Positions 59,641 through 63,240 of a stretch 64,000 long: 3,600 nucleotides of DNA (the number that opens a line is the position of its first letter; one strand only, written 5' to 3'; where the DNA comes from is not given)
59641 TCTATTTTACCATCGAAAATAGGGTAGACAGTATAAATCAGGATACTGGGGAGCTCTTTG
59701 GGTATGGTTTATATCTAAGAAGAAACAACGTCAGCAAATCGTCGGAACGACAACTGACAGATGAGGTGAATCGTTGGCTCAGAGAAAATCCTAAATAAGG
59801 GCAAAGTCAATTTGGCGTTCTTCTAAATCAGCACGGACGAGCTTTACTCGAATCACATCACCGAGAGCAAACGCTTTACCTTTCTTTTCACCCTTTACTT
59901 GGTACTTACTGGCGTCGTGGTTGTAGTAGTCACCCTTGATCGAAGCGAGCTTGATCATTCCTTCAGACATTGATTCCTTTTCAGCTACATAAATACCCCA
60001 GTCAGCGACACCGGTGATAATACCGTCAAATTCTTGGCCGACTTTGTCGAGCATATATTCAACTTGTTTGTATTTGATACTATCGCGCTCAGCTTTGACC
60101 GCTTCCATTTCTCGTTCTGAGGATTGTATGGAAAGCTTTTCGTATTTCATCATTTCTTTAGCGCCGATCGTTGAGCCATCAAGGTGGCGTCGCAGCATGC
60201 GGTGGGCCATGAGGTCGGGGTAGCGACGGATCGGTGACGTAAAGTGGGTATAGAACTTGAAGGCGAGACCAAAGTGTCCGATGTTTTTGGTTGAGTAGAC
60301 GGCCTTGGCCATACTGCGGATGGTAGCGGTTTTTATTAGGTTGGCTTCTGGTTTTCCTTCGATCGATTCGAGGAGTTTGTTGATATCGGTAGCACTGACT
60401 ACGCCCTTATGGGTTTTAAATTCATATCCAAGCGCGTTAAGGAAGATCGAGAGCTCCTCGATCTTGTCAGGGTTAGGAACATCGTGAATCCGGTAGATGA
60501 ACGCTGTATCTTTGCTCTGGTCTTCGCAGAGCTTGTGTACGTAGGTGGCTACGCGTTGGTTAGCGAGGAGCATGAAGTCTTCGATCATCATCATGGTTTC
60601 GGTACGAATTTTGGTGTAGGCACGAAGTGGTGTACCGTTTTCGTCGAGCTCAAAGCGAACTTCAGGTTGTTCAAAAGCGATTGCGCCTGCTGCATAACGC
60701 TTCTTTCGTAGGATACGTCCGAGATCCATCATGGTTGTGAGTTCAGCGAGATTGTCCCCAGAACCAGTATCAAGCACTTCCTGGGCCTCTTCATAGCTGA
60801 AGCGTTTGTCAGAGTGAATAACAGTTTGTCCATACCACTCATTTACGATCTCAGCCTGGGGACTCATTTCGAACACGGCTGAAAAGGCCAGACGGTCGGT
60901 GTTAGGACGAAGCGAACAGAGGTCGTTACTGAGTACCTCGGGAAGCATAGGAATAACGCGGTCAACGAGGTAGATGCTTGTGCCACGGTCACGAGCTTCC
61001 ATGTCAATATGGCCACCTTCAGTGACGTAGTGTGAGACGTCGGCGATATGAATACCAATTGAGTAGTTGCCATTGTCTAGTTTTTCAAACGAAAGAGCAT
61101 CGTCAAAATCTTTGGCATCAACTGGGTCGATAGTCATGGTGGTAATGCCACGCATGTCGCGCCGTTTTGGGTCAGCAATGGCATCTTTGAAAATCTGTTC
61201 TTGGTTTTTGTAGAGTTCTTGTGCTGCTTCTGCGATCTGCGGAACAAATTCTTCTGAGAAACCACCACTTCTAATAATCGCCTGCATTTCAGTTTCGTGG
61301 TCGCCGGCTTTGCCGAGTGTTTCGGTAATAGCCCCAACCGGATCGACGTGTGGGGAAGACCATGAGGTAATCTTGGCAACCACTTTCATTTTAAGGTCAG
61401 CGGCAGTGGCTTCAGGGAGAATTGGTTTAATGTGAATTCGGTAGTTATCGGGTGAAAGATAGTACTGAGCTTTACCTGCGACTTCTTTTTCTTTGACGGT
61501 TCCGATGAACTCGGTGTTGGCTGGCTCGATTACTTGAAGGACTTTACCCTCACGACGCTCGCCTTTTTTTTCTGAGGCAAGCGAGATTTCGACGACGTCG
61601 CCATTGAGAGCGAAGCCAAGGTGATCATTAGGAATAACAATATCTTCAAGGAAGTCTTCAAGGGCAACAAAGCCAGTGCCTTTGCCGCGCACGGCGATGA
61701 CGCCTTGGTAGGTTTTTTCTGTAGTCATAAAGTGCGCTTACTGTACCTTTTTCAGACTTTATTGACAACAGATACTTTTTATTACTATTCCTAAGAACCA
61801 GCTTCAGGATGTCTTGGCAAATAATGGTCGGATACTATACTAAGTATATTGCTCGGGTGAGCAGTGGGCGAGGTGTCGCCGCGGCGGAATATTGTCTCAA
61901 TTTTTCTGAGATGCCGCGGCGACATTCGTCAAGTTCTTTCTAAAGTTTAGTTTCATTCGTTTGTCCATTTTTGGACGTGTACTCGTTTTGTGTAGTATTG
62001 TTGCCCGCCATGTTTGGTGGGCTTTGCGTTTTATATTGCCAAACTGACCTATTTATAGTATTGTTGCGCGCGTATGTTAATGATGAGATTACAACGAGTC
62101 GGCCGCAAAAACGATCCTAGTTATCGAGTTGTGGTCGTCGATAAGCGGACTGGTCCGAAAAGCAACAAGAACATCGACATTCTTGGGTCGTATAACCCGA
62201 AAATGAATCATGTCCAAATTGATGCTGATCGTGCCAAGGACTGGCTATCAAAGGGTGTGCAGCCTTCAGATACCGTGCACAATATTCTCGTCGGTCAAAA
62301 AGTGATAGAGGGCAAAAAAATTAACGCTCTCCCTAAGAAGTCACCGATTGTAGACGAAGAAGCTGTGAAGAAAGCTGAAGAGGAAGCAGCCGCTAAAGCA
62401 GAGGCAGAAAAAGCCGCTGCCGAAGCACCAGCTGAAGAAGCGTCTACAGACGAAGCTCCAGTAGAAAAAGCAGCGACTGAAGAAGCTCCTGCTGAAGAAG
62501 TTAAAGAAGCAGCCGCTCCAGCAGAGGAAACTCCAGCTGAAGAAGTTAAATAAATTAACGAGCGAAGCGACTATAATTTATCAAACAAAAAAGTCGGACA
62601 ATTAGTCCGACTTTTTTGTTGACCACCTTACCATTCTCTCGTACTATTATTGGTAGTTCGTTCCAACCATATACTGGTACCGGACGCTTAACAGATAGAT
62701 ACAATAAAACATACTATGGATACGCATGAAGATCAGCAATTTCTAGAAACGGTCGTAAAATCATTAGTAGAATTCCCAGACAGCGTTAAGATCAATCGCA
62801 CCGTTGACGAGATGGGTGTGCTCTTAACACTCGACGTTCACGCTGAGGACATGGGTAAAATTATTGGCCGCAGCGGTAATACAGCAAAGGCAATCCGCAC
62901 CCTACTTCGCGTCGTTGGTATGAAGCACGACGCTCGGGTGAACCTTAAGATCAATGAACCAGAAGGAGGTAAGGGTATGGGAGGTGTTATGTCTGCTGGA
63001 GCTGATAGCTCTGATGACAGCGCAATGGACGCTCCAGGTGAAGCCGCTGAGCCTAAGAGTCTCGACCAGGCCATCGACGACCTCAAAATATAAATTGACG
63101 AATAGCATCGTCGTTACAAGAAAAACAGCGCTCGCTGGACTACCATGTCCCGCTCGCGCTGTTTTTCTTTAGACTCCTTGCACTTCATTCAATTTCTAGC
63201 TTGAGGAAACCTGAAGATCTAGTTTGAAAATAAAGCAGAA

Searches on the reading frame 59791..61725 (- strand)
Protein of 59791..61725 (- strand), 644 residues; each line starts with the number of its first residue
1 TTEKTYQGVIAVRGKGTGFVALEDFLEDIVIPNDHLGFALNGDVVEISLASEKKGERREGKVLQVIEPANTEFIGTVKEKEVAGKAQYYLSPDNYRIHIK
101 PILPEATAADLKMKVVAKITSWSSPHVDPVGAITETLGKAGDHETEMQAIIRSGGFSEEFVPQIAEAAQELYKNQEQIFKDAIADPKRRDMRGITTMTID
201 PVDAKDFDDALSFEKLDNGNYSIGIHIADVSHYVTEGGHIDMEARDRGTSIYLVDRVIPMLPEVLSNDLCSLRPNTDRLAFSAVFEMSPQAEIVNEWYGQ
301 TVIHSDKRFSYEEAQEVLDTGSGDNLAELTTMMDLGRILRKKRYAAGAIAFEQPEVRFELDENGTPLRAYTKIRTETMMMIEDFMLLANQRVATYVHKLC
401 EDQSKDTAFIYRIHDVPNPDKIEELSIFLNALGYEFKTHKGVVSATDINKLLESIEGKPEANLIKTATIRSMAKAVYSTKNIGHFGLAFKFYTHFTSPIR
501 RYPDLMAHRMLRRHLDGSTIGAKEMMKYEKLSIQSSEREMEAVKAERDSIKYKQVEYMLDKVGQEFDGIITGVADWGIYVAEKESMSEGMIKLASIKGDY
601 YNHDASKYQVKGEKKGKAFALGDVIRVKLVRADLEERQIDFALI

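Call 66: search_protein_families(library=pfam, proteins=[window:59791-61725:-], max_evalue=0.00001)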
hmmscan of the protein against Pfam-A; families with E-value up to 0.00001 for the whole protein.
window:59791-61725:- (644 aa): 5 families
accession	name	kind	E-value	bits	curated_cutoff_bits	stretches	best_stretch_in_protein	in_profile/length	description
PF00773.25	RNB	-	9.4e-107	357.5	29.3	1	188-516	1-325/326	RNB domain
PF17876.7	CSD2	-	2.6e-18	66.3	26.2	1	89-160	1-73/74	Cold shock domain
PF08206.17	OB_RNB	-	9.8e-10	38.4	24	1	8-64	1-57/58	Ribonuclease B OB domain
PF17849.7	OB_Dis3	-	4.2e-08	33.6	22.8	1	112-151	34-73/77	Dis3-like cold-shock domain 2 (CSD2)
PF18614.7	RNase_II_C_S1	-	5.3e-06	26.6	26.6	0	616-643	31-58/59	RNase II-type exonuclease C-terminal S1 domain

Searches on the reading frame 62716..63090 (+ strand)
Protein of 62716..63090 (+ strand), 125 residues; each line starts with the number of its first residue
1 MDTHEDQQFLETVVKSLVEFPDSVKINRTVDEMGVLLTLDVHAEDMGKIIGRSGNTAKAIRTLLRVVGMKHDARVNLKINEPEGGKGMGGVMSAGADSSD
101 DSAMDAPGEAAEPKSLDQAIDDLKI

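Call 100: list_cluster_members(proteins=[window:62716-63090:+, window:63292-63720:+, window:52832-53356:+, window:53427-54047:+, window:26419-26829:+, window:16584-17033:+, window:17039-17704:+, window:43526-45292:-, window:36943-37695:+, window:51025-51918:+])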
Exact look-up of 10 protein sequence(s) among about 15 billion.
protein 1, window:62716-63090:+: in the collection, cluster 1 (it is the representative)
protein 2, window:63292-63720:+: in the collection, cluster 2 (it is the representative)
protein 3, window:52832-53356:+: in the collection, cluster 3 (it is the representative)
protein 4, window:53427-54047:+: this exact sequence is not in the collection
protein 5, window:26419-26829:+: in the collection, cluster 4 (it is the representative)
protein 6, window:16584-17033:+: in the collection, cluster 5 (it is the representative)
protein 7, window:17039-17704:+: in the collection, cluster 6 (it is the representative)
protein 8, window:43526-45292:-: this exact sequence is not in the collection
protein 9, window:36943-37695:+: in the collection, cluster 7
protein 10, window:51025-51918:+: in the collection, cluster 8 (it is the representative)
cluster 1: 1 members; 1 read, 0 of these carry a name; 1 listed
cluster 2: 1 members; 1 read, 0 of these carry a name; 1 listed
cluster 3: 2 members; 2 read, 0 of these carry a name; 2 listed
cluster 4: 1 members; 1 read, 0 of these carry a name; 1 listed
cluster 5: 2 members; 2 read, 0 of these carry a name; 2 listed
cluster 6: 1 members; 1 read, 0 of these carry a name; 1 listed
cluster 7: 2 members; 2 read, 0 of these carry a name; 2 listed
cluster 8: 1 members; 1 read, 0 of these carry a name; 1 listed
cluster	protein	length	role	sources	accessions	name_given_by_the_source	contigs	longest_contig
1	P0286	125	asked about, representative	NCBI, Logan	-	-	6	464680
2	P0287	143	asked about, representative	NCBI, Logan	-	-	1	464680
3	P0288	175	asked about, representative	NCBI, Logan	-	-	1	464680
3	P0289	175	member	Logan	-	-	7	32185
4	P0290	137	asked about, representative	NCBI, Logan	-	-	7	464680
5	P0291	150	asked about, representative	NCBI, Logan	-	-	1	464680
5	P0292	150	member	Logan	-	-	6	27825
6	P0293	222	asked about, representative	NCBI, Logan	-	-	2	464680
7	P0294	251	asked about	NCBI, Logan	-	-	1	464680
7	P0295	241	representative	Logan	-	-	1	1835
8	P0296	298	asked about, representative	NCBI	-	-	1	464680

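Call 101: find_encoding_contigs(protein=window:62716-63090:+, flank=500, max_places=6)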
Protein window:62716-63090:+ (125 aa): 6 contigs read that carry it; 5 places shown.
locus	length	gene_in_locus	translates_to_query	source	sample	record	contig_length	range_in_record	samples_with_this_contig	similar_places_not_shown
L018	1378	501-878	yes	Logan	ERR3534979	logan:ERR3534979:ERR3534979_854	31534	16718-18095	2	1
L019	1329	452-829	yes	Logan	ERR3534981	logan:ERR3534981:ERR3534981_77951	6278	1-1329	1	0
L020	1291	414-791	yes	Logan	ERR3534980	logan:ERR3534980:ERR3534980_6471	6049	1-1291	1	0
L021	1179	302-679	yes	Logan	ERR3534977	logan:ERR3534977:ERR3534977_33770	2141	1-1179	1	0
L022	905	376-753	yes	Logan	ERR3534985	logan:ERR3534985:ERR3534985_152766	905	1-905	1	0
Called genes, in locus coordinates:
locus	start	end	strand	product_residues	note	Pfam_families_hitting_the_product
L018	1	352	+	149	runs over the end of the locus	PF00886:Ribosomal_S16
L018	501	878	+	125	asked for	PF13083:KH_KhpA-B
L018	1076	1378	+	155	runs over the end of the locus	PF08719:NADAR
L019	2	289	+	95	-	?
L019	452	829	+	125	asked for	PF13083:KH_KhpA-B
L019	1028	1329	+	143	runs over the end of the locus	PF00293:NUDIX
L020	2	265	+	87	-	?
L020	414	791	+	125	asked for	PF13083:KH_KhpA-B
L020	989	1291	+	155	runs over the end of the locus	PF08719:NADAR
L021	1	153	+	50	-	?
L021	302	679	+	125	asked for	PF13083:KH_KhpA-B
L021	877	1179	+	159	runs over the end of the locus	PF08719:NADAR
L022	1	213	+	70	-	?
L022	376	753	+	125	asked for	PF13083:KH_KhpA-B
